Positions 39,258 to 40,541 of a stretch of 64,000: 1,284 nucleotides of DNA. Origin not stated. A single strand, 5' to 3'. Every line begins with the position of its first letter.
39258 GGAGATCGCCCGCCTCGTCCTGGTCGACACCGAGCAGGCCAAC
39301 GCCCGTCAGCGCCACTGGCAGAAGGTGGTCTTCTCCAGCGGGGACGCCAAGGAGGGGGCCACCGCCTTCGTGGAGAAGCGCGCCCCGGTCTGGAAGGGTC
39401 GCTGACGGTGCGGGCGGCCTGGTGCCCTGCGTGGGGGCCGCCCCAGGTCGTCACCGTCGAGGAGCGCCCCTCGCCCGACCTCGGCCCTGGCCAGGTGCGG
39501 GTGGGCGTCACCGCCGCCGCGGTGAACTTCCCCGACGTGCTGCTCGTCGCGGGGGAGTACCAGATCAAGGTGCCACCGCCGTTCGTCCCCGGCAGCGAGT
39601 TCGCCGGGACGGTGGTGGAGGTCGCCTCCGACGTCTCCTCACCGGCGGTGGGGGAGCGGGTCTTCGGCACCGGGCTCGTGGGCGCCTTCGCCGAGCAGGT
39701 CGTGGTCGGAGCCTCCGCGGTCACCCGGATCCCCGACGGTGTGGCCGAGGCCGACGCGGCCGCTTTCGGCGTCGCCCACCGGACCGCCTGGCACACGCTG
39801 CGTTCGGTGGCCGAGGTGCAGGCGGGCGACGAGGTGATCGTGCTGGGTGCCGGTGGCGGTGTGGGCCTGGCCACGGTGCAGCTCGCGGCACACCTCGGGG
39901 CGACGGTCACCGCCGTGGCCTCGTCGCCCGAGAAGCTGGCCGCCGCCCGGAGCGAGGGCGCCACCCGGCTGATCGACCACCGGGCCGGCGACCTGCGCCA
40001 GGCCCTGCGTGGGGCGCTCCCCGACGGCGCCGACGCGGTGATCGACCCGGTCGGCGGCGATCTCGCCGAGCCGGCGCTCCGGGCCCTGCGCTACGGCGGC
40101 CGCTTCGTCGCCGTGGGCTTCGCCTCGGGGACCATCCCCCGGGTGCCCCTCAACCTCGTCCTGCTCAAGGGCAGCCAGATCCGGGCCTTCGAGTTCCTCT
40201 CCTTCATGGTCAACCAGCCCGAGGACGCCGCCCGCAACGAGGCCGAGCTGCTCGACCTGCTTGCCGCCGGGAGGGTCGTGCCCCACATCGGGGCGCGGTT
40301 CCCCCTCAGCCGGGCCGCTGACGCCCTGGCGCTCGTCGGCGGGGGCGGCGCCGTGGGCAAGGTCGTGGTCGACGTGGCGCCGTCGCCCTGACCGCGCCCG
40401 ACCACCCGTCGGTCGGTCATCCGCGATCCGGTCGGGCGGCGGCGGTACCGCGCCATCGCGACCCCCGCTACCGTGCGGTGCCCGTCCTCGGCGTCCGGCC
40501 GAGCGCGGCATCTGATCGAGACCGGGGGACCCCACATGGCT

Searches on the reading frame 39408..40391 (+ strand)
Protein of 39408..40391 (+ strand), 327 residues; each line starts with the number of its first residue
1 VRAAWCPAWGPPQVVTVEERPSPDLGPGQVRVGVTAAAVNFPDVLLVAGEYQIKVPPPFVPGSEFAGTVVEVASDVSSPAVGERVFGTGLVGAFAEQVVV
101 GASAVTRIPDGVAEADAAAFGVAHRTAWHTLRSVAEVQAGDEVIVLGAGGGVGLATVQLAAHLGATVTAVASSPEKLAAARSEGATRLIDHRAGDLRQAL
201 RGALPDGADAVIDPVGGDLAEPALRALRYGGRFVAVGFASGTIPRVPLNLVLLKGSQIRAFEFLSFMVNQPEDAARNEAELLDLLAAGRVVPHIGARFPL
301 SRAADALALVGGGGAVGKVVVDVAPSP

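Call 17: search_protein_families(library=pfam, proteins=[window:39408-40391:+], max_evalue=0.001)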
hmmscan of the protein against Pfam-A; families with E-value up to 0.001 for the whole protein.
window:39408-40391:+ (327 aa): 5 families
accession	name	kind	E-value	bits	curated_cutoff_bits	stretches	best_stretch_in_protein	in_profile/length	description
PF00107.32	ADH_zinc_N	-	7.4e-26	91.1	31.8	1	151-264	1-115/129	Zinc-binding dehydrogenase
PF13602.12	ADH_zinc_N_2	-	3.2e-21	77.1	27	1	184-321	2-134/134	Zinc-binding dehydrogenase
PF08240.17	ADH_N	-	2.6e-15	57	23.5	1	26-110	1-104/104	Alcohol dehydrogenase GroES-like domain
PF13460.12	NAD_binding_10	-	4.5e-05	23.8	27.2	1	147-217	1-70/184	NAD(P)H-binding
PF00106.31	adh_short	-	0.00014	21.8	26.6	1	143-184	3-44/195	short chain dehydrogenase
